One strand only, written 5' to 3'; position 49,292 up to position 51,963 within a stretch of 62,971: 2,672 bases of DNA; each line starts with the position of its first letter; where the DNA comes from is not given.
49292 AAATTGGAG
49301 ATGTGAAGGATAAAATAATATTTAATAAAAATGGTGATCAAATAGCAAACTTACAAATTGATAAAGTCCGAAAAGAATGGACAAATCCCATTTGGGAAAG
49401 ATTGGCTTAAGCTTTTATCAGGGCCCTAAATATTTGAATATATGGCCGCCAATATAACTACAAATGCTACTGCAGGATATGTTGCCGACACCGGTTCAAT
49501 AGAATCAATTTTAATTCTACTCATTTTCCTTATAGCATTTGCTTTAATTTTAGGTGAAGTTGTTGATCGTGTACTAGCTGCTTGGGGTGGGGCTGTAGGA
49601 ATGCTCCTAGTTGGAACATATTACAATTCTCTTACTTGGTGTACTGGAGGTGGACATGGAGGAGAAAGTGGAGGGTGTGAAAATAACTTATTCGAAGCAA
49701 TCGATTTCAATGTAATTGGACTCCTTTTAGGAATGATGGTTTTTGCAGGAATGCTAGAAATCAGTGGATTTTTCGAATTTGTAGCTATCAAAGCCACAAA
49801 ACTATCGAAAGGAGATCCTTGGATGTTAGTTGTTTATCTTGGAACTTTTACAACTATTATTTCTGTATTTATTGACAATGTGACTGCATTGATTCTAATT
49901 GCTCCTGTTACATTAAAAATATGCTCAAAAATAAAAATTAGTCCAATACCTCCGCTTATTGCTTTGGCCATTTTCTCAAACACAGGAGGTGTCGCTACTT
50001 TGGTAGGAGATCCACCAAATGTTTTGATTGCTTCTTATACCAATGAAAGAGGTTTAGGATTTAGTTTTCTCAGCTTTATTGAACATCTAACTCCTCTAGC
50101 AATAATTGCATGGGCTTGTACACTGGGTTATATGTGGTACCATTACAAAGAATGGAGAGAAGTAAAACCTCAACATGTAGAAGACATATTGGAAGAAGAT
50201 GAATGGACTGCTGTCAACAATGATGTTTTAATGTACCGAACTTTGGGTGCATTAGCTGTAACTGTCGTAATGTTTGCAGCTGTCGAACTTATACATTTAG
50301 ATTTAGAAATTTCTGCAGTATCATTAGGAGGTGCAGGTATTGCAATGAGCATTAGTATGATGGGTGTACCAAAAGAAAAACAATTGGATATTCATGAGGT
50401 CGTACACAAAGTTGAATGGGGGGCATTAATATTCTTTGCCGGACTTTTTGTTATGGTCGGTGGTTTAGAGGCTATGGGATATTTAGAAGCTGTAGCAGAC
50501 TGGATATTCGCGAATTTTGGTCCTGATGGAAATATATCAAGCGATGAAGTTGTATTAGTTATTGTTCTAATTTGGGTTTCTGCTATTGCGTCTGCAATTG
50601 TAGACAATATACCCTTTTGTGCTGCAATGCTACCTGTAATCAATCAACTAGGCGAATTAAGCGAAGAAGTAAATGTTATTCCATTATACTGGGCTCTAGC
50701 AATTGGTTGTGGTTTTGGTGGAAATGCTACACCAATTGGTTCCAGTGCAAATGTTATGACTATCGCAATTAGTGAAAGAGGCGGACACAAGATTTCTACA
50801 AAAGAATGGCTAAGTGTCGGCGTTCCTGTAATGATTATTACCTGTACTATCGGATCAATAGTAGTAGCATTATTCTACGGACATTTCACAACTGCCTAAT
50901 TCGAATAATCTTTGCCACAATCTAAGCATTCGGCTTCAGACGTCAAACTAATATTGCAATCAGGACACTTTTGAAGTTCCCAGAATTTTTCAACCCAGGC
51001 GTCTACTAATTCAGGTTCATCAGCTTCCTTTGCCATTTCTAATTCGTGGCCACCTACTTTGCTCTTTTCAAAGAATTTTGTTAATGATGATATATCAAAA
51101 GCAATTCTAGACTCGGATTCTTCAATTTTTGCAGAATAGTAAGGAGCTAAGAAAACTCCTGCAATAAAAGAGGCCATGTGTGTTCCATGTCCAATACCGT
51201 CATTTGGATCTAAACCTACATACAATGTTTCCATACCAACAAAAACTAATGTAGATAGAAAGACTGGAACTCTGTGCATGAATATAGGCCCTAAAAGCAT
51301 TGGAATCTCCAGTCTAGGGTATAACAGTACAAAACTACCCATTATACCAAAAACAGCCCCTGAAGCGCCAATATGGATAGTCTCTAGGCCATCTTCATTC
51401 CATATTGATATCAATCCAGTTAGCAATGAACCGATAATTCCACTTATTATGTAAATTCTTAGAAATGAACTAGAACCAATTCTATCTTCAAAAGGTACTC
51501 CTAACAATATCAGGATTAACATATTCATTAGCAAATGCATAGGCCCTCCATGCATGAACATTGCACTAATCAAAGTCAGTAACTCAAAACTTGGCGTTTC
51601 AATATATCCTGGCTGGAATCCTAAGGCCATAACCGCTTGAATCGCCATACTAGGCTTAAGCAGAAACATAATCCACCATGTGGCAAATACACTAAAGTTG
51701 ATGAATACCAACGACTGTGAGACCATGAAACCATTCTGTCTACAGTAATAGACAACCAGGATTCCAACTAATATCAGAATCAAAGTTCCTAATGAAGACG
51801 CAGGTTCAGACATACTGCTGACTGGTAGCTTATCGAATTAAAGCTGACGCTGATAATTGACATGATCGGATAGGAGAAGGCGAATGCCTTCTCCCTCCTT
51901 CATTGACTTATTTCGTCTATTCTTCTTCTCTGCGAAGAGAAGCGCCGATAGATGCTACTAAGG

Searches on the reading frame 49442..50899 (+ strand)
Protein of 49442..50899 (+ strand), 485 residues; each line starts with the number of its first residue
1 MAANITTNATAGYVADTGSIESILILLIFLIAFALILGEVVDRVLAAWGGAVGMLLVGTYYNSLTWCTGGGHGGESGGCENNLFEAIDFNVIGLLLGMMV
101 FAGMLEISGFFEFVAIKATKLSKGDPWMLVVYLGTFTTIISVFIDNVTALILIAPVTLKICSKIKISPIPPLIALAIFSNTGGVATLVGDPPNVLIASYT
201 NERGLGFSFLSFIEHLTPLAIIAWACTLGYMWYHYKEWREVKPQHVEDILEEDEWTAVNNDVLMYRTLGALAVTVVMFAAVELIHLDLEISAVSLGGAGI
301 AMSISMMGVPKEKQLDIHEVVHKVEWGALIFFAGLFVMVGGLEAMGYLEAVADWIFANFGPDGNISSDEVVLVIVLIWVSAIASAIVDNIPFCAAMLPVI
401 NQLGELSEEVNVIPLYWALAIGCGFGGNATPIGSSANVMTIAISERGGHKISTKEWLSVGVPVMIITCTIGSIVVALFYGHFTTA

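Call 10: search_protein_families(library=pfam, proteins=[window:49442-50899:+], max_evalue=0.01)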
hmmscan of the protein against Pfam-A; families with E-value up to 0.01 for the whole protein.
window:49442-50899:+ (485 aa): 3 families
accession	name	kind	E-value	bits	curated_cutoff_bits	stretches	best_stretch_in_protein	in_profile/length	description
PF03600.22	CitMHS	-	2.6e-75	254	31.9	2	33-422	1-336/336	Citrate transporter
PF02040.21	ArsB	-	3.6e-14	53.4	22.2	1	90-471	53-415/423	Arsenical pump membrane protein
PF00939.25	Na_sulph_symp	-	2.3e-12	47.1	27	2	315-478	310-465/472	Sodium:sulfate symporter transmembrane region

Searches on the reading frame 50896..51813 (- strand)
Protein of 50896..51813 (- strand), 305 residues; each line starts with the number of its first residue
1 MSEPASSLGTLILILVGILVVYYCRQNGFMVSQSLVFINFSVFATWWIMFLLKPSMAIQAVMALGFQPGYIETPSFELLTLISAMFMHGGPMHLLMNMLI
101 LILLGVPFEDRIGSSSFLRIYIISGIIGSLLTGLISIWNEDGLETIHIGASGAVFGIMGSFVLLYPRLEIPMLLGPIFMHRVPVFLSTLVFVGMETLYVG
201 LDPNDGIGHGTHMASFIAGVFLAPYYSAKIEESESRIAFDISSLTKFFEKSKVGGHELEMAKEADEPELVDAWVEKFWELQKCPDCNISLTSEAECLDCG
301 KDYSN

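Call 10: search_protein_families(library=pfam, proteins=[window:50896-51813:-], max_evalue=0.01)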
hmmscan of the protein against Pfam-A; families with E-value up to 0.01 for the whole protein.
window:50896-51813:- (305 aa): 1 family
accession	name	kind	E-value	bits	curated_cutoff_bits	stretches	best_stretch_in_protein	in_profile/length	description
PF01694.28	Rhomboid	-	8.1e-28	97.9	22.6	1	77-227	3-141/143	Rhomboid domain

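Call 22: search_protein_families(library=ncbifam, proteins=[window:50896-51813:-], max_evalue=1)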
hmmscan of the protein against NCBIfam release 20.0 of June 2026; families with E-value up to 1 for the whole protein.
window:50896-51813:- (305 aa): 3 families
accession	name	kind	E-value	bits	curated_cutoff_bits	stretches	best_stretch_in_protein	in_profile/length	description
TIGR04239.1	rhombo_GlpG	equivalog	2.3e-07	30.8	250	1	37-163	95-212/271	rhomboid family intramembrane serine protease GlpG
NF008155.0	PRK10907.1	equivalog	4.9e-07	29.4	335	1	40-164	98-214/276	rhomboid family intramembrane serine protease GlpG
TIGR03902.1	rhom_GG_sort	equivalog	4.7e-05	23.4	84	1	80-164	18-97/154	rhombosortase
